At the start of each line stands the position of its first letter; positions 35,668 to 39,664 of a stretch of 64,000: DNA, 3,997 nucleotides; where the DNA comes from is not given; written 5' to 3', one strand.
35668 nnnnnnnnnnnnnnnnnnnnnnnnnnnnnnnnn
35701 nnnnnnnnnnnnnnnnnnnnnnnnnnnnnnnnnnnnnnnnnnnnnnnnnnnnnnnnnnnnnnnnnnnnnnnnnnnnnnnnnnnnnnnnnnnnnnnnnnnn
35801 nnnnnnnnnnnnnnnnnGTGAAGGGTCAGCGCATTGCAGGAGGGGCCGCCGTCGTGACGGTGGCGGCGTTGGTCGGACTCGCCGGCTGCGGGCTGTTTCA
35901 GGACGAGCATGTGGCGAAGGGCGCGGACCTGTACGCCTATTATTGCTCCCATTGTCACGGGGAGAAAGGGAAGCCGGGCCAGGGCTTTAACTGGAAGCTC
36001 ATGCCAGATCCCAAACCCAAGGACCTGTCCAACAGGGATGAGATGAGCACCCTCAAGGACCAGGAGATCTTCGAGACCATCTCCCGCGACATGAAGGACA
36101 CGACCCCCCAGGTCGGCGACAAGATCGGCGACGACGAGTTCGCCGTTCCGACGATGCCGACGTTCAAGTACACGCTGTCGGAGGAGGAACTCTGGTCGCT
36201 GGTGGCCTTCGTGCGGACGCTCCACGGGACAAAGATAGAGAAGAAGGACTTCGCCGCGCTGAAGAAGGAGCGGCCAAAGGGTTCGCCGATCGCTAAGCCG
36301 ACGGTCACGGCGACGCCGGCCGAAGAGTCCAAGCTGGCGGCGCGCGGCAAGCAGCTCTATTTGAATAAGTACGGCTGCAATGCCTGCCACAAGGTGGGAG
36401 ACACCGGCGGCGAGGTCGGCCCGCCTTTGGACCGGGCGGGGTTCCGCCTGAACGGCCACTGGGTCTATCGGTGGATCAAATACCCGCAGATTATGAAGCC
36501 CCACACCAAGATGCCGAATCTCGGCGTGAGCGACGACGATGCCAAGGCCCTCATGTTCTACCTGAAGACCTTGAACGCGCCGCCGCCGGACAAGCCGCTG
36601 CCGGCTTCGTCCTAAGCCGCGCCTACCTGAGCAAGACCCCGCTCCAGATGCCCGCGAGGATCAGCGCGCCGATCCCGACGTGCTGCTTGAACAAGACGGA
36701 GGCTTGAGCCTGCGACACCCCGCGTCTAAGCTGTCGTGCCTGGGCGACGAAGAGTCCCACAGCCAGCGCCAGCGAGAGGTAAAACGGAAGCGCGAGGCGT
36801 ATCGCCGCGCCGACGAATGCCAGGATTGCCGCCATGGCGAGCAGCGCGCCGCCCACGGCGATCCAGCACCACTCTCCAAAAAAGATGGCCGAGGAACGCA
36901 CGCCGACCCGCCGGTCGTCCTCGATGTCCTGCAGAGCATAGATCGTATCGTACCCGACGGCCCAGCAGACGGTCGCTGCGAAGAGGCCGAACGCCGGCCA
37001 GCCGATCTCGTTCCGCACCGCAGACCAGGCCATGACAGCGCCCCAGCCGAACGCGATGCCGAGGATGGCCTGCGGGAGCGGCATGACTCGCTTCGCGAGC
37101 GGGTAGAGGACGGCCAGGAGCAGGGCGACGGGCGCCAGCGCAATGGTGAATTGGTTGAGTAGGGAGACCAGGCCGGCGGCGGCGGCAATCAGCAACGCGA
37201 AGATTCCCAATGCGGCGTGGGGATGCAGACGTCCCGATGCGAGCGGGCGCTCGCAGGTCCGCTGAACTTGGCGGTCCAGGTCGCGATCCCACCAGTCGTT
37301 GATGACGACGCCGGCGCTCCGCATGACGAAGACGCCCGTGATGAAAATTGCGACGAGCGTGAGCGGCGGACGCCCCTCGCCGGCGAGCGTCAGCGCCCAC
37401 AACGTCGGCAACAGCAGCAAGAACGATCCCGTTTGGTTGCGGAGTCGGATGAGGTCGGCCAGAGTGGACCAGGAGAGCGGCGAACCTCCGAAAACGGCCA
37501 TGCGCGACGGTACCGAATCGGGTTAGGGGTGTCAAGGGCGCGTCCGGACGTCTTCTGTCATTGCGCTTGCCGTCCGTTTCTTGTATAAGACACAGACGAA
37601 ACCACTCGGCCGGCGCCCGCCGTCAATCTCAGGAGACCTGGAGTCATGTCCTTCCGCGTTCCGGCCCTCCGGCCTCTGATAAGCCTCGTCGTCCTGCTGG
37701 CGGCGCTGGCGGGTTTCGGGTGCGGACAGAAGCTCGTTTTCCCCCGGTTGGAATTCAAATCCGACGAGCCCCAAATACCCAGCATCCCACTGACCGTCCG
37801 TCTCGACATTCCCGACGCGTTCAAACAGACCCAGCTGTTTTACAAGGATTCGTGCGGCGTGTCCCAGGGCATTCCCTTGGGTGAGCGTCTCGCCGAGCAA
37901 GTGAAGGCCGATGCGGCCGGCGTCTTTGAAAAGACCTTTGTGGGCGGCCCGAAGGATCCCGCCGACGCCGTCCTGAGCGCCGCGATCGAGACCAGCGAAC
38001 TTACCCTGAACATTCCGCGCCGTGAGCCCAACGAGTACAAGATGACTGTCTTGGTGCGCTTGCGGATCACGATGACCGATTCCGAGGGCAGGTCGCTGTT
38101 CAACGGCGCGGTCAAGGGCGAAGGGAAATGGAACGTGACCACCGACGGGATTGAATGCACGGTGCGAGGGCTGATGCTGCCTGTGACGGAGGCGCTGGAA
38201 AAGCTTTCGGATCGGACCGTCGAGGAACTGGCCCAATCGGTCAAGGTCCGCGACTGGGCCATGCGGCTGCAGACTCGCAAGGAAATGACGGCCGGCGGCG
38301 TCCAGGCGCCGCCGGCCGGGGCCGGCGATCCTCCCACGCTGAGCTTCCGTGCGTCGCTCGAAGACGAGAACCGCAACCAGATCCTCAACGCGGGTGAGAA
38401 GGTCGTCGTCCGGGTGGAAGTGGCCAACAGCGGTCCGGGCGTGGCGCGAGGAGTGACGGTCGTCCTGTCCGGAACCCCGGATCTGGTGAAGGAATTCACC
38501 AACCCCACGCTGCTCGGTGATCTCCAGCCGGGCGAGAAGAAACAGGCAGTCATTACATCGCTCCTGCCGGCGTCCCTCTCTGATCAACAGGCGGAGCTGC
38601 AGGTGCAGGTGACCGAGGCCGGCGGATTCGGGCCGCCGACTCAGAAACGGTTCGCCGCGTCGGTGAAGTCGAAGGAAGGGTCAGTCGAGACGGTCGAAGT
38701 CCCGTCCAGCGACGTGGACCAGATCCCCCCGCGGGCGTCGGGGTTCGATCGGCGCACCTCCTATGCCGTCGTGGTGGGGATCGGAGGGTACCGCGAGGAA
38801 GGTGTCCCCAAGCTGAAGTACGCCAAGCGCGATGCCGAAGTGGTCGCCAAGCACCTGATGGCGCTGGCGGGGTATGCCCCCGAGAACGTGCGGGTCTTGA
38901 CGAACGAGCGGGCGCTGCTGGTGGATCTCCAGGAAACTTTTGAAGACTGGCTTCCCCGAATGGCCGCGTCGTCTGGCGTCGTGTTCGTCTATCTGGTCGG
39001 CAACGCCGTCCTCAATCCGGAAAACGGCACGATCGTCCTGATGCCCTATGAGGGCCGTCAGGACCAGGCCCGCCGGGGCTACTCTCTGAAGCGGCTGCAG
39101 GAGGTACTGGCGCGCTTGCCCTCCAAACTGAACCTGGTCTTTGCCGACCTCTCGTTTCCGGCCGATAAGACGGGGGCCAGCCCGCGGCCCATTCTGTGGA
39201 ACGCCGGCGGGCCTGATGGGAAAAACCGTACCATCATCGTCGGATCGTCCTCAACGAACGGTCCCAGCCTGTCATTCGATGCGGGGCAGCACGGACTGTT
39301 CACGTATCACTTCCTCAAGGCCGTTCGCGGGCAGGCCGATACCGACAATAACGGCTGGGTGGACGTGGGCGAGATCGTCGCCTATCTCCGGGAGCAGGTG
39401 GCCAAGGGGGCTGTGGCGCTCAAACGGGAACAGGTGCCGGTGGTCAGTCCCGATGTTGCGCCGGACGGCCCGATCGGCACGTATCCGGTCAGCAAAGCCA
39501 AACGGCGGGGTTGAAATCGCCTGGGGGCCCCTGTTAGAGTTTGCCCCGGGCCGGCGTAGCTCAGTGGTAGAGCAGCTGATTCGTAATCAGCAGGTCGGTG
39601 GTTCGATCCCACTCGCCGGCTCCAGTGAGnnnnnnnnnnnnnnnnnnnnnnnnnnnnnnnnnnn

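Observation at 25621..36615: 11-gene respiratory operon fusing two CydB-less bd-like oxidases with a Rieske/cytochrome b module, six c-hemes and an NxrC-like subunit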

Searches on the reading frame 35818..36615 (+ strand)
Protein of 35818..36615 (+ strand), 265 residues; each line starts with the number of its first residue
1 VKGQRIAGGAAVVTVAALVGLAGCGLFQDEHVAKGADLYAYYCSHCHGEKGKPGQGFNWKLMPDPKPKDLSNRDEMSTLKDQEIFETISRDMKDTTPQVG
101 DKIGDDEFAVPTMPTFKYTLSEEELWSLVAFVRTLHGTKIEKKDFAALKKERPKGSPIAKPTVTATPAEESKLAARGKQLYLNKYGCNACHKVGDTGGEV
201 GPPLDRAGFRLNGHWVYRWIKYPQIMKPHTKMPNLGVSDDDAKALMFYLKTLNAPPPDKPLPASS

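Call 29: search_protein_families(library=pfam, proteins=[window:35818-36615:+], max_evalue=0.01)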
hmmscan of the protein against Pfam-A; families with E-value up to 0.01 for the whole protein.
window:35818-36615:+ (265 aa): 3 families
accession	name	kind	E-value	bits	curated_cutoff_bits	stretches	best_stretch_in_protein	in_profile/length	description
PF00034.26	Cytochrom_C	-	4.3e-19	70.1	21.3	2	32-135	1-89/90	Cytochrome c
PF13442.11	Cytochrome_CBB3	-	1.4e-18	67.4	27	2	32-132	3-68/68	Cytochrome C oxidase, cbb3-type, subunit III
PF02433.20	FixO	-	0.0005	20.1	29.6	0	200-235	102-137/219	Cytochrome C oxidase, mono-heme subunit/FixO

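Call 30: search_protein_families(library=ncbifam, proteins=[window:35818-36615:+], max_evalue=0.001)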
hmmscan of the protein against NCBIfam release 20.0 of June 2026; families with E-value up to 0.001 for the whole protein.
window:35818-36615:+ (265 aa): 12 families
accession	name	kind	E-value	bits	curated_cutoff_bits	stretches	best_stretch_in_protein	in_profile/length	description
NF011054.0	PRK14486.1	equivalog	2.8e-14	53.3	447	1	31-136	214-291/294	putative bifunctional cbb3-type cytochrome c oxidase subunit II/cytochrome c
TIGR00782.1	ccoP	equivalog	1.5e-08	34.3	179.95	1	34-143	109-200/285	cytochrome-c oxidase, cbb3-type subunit III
TIGR04485.1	thiosulf_SoxX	equivalog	7.1e-08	33.1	61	1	187-237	5-59/78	sulfur oxidation c-type cytochrome SoxX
NF050122.1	bc1_QcrC_actin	exception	6.8e-07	28.8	200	0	29-52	38-156/253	cytochrome bc1 complex diheme cytochrome c subunit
NF045774.1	cytochro_C551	exception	1.5e-06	28.1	118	0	169-250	34-107/110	cytochrome c551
TIGR02603.1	CxxCH_TIGR02603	domain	8.2e-06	25.9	68.15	1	174-208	3-35/134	putative heme-binding domain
NF040606.1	CytoC_perox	subfamily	2.5e-05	23.7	150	0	28-55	294-321/524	di-heme-cytochrome C peroxidase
NF045773.1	cytochro_C550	exception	3.4e-05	23.8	125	0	172-249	47-116/118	cytochrome c550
TIGR03872.1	cytochrome_MoxG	equivalog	3.6e-05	23.9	147.8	0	29-56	41-70/133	cytochrome c(L), periplasmic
NF040971.1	cytc_ExtS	equivalog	4e-05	23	100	0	168-207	72-110/262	selenite/tellurite reduction operon c-type cytochrome lipoprotein ExtS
TIGR04494.1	c550_PedF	equivalog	8.7e-05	22.4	122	0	31-136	50-131/133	cytochrome c-550 PedF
NF052248.1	SorU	equivalog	0.00077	19.7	100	0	177-206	1-34/72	SorU family sulfite dehydrogenase c-type cytochrome subunit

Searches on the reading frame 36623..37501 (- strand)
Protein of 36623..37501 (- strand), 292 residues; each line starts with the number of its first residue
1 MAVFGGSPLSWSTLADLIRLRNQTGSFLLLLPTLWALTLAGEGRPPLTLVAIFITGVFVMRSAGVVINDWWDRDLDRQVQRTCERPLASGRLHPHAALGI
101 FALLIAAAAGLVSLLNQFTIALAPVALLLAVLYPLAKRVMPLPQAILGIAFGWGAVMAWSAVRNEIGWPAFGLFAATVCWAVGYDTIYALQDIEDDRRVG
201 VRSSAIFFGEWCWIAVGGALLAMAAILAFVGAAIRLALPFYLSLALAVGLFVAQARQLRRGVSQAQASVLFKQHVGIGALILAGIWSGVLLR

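Call 29: search_protein_families(library=pfam, proteins=[window:36623-37501:-], max_evalue=0.01)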
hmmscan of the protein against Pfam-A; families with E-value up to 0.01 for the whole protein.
window:36623-37501:- (292 aa): 1 family
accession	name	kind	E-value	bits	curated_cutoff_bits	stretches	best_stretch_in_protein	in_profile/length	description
PF01040.23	UbiA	-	1.7e-60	204.9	34.2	1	29-271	1-245/250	UbiA prenyltransferase family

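Call 30: search_protein_families(library=ncbifam, proteins=[window:36623-37501:-], max_evalue=0.001)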
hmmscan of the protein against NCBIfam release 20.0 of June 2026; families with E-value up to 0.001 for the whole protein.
window:36623-37501:- (292 aa): 28 families (the best 25 are shown)
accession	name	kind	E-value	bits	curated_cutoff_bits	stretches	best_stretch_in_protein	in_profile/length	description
TIGR01474.1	ubiA_proteo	equivalog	3.4e-81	272.8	275.45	1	11-288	1-280/282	4-hydroxybenzoate octaprenyltransferase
NF009514.0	PRK12873.1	equivalog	3.4e-51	174.3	246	1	11-285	10-291/297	4-hydroxybenzoate polyprenyltransferase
TIGR01475.1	ubiA_other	subfamily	1.2e-33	116.8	180.8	1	35-290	23-281/282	UbiA-like polyprenyltransferase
NF009526.0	PRK12888.1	equivalog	7.1e-30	104.4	364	1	54-256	58-261/301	4-hydroxybenzoate octaprenyltransferase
NF041584.1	MqnP_SCO4491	exception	5e-28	98.6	420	1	50-259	43-252/285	menaquinone biosynthesis prenyltransferase MqnP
NF009524.0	PRK12886.1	equivalog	6.7e-28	97.9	387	1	37-286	31-281/291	prenyltransferase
NF041586.1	MqnP_DT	exception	7.1e-25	88.2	430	1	35-260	20-246/277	menaquinone biosynthesis prenyltransferase MqnP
NF009609.0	PRK13106.1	equivalog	1.4e-23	83.8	349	1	39-253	40-262/301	prenyltransferase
TIGR01473.1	cyoE_ctaB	equivalog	4.6e-21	75.8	210.3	1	26-272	12-264/281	heme o synthase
NF041585.1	MqnP_Cj_Hp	exception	1.2e-20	74.1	375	1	52-252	44-243/281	menaquinone biosynthesis prenyltransferase MqnP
NF003349.0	PRK04375.1-2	equivalog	7e-20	71.4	246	1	28-267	39-282/318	heme o synthase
NF009523.0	PRK12884.1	equivalog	1.6e-19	70.2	269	1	14-275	7-263/279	prenyltransferase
NF009515.0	PRK12874.1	equivalog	2.5e-19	69.7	392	1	54-258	53-258/291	4-hydroxybenzoate polyprenyltransferase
NF009532.0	PRK12895.1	equivalog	1.5e-16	60.6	414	1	40-286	30-277/286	prenyltransferase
NF009517.0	PRK12876.1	equivalog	2.4e-16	60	419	1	53-230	50-233/300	prenyltransferase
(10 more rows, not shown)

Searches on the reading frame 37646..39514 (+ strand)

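Call 29: search_protein_families(library=pfam, proteins=[window:37646-39514:+], max_evalue=0.01)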
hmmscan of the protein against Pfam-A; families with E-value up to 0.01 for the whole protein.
window:37646-39514:+ (622 aa): 2 families
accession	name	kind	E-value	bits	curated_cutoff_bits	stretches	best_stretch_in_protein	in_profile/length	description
PF00656.27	Peptidase_C14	-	1.2e-07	32.1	21.4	1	372-601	2-224/233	Caspase domain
PF10633.15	NPCBM_assoc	-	0.0068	17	24.4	0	248-305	2-58/78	NPCBM-associated, NEW3 domain of alpha-galactosidase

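Call 30: search_protein_families(library=ncbifam, proteins=[window:37646-39514:+], max_evalue=0.001)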
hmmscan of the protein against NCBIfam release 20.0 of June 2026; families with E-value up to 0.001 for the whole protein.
window:37646-39514:+ (622 aa): 2 families
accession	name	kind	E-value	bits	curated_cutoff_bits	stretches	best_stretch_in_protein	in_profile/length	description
NF047832.1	caspase_w_EACC1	subfamily_domain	4.1e-12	46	140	1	372-586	1-209/211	caspase, EACC1-associated type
TIGR03900.1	prc_long_Delta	hypoth_equivalog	1.2e-06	26.8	660.95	1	221-332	544-652/973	MXAN_5808 family serine peptidase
